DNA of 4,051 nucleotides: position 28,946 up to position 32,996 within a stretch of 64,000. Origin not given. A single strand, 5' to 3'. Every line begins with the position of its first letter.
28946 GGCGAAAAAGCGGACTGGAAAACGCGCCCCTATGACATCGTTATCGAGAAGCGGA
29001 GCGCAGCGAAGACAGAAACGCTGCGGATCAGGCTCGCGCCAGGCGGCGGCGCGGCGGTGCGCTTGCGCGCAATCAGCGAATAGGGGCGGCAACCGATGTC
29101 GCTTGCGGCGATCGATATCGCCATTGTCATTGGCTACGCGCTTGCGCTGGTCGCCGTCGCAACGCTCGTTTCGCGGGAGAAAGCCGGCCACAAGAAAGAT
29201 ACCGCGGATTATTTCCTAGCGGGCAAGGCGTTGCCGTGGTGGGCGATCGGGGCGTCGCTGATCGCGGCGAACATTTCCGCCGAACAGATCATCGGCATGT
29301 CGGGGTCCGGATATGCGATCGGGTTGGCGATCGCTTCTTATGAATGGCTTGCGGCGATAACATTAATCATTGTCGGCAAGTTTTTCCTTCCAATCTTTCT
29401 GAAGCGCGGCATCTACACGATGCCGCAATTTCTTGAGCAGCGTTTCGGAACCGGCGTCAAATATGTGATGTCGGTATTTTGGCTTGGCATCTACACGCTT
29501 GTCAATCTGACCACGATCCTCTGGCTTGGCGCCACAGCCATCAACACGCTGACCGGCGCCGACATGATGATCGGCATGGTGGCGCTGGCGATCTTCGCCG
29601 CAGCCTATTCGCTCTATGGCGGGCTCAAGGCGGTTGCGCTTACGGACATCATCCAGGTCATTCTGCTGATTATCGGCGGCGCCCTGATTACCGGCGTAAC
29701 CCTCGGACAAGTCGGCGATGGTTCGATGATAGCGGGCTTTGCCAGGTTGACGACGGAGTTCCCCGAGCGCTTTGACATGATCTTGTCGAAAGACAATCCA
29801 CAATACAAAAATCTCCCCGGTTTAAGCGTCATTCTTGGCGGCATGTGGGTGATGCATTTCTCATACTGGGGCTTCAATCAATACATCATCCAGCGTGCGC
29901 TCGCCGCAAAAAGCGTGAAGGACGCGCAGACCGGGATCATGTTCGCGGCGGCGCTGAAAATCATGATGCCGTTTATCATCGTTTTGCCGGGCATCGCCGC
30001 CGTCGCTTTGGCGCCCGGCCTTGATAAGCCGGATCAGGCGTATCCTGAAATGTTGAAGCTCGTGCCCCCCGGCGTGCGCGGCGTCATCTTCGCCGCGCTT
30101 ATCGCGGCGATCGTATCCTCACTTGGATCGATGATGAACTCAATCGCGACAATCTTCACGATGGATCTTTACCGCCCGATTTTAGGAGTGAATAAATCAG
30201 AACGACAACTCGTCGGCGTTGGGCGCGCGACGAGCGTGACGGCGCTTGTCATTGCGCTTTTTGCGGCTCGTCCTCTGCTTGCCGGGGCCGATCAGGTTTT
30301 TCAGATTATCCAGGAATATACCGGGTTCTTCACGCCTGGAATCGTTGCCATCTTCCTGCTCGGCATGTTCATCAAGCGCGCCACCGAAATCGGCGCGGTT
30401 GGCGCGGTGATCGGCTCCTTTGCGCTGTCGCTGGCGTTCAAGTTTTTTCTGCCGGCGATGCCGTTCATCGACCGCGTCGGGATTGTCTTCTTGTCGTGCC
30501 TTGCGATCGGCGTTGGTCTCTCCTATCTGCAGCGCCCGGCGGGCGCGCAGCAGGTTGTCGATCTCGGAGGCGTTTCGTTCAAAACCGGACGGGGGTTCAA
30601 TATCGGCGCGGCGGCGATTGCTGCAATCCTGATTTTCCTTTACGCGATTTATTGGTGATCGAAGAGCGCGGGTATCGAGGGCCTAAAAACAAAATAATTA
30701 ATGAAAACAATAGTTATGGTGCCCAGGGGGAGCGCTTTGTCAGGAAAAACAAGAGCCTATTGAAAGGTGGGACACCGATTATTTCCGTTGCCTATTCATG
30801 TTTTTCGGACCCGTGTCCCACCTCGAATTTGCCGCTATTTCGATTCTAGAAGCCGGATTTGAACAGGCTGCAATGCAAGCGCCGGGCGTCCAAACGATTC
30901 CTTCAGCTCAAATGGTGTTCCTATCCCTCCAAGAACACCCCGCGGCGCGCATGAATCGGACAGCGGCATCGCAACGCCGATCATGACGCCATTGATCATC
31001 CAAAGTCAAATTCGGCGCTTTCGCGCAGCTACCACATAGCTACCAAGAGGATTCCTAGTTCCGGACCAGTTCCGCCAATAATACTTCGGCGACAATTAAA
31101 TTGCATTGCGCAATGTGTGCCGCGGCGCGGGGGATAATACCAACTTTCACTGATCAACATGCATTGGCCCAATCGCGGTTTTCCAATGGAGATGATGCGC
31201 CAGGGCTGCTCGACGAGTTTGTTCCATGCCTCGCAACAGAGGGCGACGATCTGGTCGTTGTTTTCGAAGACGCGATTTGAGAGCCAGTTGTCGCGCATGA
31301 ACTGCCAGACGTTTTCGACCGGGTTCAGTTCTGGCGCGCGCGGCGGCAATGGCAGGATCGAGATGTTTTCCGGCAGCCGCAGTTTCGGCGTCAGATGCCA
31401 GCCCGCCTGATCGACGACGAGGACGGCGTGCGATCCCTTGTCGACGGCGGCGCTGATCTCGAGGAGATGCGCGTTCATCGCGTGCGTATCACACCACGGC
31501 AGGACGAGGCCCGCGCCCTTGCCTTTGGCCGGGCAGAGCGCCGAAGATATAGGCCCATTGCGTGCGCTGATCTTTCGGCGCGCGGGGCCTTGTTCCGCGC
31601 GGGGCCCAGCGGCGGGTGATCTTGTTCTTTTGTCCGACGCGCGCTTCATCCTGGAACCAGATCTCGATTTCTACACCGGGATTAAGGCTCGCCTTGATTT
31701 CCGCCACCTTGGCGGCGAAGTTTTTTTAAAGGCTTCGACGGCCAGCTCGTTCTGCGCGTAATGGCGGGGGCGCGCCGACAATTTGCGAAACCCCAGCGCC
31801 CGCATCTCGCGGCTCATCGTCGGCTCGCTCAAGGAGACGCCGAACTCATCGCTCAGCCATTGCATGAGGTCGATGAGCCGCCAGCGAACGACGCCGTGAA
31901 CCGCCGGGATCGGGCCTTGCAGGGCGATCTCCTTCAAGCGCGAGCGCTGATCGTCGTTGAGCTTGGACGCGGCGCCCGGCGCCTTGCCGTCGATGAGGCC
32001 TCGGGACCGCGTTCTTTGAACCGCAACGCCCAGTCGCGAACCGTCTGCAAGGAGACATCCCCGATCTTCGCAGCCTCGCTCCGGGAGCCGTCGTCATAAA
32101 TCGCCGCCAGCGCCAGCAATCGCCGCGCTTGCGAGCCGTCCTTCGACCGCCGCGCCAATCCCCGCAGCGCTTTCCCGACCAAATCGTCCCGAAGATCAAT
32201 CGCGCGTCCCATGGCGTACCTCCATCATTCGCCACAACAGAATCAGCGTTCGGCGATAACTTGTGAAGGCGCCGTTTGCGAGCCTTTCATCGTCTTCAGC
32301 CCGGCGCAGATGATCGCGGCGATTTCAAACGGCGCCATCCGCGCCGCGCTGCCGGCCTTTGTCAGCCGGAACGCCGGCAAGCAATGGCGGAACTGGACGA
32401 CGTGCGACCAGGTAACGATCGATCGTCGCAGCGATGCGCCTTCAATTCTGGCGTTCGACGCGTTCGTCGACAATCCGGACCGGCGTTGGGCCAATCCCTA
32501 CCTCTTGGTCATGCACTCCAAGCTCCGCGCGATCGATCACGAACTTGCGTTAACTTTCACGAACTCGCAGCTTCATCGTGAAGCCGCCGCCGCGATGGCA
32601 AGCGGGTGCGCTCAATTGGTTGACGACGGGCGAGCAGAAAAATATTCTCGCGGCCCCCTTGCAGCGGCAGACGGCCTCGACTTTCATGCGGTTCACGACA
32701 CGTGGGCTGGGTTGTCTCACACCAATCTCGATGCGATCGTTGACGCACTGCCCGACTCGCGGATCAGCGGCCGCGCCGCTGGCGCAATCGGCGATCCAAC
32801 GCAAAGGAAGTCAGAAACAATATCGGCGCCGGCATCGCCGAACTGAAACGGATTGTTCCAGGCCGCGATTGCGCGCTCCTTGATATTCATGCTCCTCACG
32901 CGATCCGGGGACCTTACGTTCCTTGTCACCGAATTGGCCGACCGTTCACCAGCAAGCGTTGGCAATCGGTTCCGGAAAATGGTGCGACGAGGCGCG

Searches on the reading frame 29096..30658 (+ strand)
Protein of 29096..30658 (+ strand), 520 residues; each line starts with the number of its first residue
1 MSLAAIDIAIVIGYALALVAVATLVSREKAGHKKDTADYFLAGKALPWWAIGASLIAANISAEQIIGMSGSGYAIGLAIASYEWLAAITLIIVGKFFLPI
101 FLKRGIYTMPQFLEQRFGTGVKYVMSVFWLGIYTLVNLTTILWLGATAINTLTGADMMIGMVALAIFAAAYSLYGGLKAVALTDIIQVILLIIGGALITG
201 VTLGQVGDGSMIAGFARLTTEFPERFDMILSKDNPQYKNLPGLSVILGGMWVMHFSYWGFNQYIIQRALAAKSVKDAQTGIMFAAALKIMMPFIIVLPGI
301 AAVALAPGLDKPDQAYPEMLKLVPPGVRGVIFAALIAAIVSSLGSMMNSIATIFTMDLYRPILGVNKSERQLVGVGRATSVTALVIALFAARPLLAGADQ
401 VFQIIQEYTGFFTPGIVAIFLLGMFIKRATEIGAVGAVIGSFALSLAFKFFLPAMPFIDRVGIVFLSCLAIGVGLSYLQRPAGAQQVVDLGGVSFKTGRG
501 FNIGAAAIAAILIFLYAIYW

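Call 11: search_protein_families(library=pfam, proteins=[window:29096-30658:+])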
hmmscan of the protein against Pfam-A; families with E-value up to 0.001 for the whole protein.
window:29096-30658:+ (520 aa): 1 family
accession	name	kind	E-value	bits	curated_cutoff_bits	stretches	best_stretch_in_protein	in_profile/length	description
PF00474.23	SSF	-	3.5e-65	220.9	22.8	1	39-439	1-404/406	Sodium:solute symporter family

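Call 21: find_encoding_contigs(protein=window:29096-30658:+, flank=10000, max_places=10)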
Protein window:29096-30658:+ (520 aa): 2 contigs read that carry it; 1 place shown.
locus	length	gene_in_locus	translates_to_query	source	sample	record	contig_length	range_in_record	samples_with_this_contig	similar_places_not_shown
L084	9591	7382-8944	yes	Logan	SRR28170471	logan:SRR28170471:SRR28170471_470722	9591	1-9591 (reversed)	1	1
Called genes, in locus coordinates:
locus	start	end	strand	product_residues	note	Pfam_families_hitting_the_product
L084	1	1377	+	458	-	?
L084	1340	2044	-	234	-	PF20043:DUF6445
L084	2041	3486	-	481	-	PF04820:Trp_halogenase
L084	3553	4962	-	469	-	PF00128:Alpha-amylase, PF14701:hDGE_amylase (weak), PF14871:GHL6 (weak), PF16657:Malt_amylase_C (weak)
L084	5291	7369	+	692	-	PF14508:GH97_N, PF10566:Glyco_hydro_97, PF14509:GH97_C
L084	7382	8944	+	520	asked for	PF00474:SSF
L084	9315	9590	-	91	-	?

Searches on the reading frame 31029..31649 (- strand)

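Call 12: search_protein_families(library=pfam, proteins=[window:31029-31649:-])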
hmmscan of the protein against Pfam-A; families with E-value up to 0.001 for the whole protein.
window:31029-31649:- (206 aa): 1 family
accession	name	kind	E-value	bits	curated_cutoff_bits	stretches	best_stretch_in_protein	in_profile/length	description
PF13358.12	DDE_3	-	1.5e-13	51.3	28.6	1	31-134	37-145/146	DDE superfamily endonuclease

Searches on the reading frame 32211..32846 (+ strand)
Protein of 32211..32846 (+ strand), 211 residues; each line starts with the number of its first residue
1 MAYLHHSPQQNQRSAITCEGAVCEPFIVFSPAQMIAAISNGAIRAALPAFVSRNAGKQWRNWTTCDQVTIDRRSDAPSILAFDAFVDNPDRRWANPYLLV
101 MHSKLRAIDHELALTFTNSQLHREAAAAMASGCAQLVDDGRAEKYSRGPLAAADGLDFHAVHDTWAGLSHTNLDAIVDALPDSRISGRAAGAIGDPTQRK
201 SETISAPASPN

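Call 12: search_protein_families(library=pfam, proteins=[window:32211-32846:+])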
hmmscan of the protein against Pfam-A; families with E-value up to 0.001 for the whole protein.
window:32211-32846:+ (211 aa): 1 family
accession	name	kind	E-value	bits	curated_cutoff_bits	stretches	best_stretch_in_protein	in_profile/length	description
PF20613.4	HipA_2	-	8.8e-05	22.3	27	1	48-119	82-157/240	HipA-like kinase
